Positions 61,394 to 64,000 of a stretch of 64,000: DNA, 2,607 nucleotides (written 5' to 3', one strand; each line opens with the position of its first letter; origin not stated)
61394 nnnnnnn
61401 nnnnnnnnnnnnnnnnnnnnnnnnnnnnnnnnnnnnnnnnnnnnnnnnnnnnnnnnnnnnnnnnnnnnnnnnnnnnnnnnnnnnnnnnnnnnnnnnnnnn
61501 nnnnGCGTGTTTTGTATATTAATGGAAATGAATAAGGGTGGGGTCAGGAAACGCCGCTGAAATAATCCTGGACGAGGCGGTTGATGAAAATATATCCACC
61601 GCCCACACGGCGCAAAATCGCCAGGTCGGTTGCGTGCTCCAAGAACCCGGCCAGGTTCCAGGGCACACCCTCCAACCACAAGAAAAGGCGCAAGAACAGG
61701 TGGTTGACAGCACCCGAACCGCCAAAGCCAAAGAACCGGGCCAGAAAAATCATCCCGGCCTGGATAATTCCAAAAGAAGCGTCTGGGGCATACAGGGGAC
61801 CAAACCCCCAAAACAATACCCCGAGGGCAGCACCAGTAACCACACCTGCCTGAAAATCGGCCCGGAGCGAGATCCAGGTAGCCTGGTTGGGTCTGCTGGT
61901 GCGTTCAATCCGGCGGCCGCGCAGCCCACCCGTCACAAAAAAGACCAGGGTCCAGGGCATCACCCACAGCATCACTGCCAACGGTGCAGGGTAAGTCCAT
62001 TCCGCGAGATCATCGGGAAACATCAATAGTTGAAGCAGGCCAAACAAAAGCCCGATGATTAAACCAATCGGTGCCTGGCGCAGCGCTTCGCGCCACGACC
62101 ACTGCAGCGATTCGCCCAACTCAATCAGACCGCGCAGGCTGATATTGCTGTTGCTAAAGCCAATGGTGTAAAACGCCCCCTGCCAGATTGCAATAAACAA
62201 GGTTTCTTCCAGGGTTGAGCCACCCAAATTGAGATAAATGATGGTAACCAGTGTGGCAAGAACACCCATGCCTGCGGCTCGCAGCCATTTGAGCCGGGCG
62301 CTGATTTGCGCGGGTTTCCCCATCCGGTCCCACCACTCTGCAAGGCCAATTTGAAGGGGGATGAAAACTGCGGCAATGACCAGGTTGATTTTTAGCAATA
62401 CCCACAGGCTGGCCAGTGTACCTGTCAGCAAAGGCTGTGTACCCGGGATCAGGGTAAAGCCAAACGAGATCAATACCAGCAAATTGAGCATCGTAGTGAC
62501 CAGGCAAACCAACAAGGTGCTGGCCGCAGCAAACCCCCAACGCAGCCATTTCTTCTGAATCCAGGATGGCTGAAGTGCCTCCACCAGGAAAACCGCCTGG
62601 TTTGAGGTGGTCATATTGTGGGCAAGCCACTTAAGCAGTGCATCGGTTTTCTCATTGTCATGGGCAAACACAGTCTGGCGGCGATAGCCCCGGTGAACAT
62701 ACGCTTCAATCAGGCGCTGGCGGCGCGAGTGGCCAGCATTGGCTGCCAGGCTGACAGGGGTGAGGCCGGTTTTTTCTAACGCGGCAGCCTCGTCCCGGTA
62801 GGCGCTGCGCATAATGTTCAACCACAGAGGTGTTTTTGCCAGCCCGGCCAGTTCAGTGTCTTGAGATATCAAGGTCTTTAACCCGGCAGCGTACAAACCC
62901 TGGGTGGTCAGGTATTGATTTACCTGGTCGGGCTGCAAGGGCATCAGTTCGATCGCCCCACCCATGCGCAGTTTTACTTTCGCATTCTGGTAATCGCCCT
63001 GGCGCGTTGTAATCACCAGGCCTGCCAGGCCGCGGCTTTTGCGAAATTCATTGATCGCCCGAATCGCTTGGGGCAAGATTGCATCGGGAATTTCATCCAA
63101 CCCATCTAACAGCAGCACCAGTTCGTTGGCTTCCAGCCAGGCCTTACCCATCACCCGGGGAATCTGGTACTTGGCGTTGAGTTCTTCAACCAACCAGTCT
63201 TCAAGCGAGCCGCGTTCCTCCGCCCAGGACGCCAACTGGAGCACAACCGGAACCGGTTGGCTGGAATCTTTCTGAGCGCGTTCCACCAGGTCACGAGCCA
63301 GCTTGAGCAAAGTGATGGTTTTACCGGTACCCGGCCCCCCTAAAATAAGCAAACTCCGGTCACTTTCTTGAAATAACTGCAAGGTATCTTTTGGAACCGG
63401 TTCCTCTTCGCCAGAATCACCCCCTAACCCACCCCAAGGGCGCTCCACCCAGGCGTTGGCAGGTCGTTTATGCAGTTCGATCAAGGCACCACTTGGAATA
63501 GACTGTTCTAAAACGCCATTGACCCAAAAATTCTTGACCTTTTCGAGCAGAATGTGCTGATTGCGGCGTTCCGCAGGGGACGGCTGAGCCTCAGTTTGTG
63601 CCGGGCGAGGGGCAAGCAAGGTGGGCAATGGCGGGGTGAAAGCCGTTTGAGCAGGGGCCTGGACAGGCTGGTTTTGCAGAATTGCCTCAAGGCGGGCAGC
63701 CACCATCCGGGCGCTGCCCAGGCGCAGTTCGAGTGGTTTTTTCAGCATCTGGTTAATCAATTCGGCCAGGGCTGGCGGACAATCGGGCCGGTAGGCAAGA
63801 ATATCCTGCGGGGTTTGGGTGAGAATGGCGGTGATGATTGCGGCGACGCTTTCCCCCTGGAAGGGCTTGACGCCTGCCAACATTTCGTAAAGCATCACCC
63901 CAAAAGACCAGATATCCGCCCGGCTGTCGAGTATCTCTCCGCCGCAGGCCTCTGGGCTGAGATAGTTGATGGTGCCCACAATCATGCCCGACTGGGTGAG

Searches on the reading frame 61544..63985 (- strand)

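Call 67: search_protein_families(library=pfam, proteins=[window:61544-63985:-], max_evalue=0.00001)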
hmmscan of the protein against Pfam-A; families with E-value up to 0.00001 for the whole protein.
window:61544-63985:- (813 aa): 3 families
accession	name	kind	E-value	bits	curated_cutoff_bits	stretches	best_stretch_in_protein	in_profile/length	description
PF00069.31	Pkinase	-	1.8e-13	50.9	31.7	1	2-95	157-258/263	Protein kinase domain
PF05729.18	NACHT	-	5e-10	39.9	26.7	1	212-359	3-160/167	NACHT domain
PF07714.23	PK_Tyr_Ser-Thr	-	1.8e-09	37.8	23.1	1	6-88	168-248/258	Protein tyrosine and serine/threonine kinase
